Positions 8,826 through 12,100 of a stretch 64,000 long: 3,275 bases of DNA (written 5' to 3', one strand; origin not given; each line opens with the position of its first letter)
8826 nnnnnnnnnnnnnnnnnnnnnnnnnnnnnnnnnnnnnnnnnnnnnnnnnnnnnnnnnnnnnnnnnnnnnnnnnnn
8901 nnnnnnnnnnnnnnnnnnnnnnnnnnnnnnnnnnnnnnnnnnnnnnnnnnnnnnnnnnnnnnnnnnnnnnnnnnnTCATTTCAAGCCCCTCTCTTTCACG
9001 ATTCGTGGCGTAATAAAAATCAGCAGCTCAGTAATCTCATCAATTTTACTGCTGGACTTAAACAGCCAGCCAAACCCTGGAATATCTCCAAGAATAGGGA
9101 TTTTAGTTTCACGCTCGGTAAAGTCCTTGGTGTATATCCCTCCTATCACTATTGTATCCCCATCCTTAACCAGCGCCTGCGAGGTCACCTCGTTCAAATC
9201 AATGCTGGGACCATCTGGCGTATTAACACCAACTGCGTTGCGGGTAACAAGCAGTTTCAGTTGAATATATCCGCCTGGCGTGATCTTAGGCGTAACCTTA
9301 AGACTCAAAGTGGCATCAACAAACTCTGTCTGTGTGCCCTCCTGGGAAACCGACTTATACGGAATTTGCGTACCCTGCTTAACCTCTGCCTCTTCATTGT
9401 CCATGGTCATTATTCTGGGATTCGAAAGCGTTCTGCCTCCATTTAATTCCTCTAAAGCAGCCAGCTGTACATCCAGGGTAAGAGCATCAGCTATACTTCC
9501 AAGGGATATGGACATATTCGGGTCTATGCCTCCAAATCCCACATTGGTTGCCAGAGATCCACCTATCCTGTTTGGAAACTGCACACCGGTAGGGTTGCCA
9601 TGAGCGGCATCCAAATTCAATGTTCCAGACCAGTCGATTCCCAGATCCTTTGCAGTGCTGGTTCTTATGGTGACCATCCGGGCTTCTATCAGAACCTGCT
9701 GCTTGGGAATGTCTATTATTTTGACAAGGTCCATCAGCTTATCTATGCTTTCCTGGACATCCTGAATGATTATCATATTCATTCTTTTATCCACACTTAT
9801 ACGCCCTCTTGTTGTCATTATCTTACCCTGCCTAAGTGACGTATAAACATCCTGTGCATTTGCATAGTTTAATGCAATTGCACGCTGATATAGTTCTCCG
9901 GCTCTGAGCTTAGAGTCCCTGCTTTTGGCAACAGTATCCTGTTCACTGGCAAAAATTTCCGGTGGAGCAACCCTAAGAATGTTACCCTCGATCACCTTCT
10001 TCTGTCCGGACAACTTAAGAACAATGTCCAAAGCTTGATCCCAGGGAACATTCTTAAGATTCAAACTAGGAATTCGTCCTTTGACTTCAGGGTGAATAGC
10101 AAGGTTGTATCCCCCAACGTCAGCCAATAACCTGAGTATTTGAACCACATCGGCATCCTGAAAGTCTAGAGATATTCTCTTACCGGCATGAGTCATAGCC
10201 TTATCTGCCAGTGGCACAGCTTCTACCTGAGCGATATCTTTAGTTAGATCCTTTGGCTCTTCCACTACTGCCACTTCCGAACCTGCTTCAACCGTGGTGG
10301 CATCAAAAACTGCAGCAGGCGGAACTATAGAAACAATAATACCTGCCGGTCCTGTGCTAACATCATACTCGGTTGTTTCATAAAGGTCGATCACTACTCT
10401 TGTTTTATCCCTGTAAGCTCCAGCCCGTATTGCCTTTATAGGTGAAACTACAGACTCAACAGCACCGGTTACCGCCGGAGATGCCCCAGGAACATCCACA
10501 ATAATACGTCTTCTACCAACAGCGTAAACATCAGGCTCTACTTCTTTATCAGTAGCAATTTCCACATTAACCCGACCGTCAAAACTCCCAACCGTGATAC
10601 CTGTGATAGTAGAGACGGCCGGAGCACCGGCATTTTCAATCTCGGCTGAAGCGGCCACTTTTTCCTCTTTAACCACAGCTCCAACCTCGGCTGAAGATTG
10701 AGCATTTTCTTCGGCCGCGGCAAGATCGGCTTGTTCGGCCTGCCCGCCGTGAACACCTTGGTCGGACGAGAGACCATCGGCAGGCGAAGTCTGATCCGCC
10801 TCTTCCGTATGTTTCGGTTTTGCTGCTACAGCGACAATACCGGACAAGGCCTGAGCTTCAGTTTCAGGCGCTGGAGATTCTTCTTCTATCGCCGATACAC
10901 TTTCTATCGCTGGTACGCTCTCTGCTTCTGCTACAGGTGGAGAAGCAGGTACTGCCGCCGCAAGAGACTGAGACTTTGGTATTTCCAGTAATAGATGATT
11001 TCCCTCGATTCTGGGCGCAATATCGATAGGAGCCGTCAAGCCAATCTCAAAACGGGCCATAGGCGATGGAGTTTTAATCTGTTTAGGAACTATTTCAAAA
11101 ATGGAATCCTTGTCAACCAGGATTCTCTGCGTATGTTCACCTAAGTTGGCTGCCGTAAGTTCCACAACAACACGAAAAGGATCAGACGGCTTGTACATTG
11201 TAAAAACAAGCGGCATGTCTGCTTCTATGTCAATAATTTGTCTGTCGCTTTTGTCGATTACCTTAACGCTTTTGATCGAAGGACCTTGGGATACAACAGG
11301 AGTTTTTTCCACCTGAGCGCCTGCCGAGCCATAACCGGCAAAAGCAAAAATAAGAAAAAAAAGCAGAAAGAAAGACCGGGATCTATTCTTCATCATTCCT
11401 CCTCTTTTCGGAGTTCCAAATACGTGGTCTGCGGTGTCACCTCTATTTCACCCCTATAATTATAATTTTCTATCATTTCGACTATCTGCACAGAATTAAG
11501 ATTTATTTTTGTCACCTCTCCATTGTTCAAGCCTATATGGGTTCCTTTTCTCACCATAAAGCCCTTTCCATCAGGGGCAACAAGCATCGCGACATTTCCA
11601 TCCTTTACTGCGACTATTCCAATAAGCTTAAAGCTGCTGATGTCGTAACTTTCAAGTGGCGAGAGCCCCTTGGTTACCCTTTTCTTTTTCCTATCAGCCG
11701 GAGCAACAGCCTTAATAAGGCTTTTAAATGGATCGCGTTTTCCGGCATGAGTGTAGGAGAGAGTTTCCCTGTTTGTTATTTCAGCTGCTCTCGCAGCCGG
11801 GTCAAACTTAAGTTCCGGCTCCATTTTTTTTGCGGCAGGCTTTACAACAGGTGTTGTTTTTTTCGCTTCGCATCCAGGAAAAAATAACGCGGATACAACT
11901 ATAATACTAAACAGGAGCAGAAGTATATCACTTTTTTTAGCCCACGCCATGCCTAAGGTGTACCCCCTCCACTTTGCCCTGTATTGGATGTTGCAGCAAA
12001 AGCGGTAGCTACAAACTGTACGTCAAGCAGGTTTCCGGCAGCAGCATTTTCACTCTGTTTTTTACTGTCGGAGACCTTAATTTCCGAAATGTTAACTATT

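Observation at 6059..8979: Two uncharacterised lipoproteins hard-wired to the 3' end of pilMNOPQ: a pilQ-coupled 163-aa lipoprotein and a 790-aa Big_1/invasin-like Ca-binding lipoprotein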

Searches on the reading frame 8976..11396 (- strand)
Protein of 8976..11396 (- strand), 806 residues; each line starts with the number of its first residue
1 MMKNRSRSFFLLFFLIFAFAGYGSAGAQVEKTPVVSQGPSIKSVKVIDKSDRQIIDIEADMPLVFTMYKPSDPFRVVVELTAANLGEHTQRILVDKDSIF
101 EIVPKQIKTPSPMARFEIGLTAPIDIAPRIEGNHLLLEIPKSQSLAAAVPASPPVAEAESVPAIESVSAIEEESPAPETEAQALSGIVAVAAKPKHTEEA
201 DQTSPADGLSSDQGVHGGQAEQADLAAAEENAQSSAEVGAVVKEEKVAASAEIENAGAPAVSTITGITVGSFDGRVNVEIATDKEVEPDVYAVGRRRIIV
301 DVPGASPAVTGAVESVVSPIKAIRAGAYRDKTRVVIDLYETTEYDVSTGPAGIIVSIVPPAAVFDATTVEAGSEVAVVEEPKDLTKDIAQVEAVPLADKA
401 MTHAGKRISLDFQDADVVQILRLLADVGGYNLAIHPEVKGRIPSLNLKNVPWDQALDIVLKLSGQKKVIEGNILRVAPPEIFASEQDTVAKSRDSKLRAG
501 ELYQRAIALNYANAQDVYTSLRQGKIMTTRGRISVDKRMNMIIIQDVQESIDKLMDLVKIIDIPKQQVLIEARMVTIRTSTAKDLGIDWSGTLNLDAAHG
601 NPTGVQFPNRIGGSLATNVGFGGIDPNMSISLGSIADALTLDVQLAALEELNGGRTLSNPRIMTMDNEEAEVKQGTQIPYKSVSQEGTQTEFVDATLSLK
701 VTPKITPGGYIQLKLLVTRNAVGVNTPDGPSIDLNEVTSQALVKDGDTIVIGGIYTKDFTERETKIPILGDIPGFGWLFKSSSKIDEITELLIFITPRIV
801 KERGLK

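Call 5: search_protein_families(library=pfam, proteins=[window:8976-11396:-], max_evalue=0.1)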
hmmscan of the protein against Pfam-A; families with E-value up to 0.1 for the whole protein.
window:8976-11396:- (806 aa): 5 families
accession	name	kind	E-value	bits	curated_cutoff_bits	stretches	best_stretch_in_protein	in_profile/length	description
PF00263.26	Secretin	-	2.5e-47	161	27.5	1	647-801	1-169/169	Bacterial type II and III secretion system protein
PF11741.13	AMIN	-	1.7e-12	47.8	20.5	1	294-355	30-99/101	AMIN domain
PF03958.22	Secretin_N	-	2.3e-11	44.2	28.2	1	505-567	2-69/69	Bacterial type II/III secretion system short domain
PF07660.19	STN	-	3.7e-08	33.5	28.4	1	430-478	1-51/52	Secretin and TonB N terminus short domain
PF21305.2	type_II_gspD_N0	-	7.4e-05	23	27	1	410-461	1-55/71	GspD-like, N0 domain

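Call 6: search_protein_families(library=ncbifam, proteins=[window:8976-11396:-], max_evalue=0.1)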
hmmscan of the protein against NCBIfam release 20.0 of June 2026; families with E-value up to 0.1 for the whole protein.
window:8976-11396:- (806 aa): 8 families
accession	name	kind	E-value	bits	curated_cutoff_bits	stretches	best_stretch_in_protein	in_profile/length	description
TIGR02515.1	IV_pilus_PilQ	subfamily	8e-116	387.5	284.35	1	405-801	1-428/428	type IV pilus secretin PilQ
NF010083.0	PRK13568.1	equivalog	4.3e-83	279.4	554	1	399-801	19-418/419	DNA uptake porin HofQ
TIGR02517.1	type_II_gspD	equivalog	1e-64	219.1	351.35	2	557-803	327-593/600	type II secretion system secretin GspD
NF007851.2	PRK10560.1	exception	1.6e-64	218.3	598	1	398-801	14-410/412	DNA uptake porin HofQ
TIGR02516.1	type_III_yscC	equivalog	1.8e-39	135.6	238.45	1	520-801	188-462/463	type III secretion system outer membrane ring subunit SctC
TIGR02519.1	pilus_MshL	equivalog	1.7e-32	112.6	250.2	1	533-800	1-290/290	pilus (MSHA type) biogenesis protein MshL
NF011873.0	PRK15346.1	equivalog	9.7e-24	83.9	524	1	527-787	232-481/499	EscC/YscC/HrcC family type III secretion system outer membrane ring protein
NF042912.1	Amuc_1098_fam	equivalog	1.5e-19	69.6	750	2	730-803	726-799/805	Amuc_1098 family type IV pilus outer membrane protein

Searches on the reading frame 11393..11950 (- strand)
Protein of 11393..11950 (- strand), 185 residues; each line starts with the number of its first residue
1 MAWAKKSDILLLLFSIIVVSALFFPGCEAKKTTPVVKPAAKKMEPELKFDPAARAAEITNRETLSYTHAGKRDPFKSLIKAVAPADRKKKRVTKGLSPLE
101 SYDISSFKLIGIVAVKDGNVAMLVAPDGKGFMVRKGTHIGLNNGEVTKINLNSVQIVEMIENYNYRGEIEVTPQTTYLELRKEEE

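Call 5: search_protein_families(library=pfam, proteins=[window:11393-11950:-], max_evalue=0.1)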
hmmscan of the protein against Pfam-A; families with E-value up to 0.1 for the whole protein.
window:11393-11950:- (185 aa): 1 family
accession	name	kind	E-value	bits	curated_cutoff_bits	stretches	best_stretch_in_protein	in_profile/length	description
PF04351.19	PilP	-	1.2e-18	67.9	25.6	1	54-163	19-133/146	Pilus assembly protein, PilP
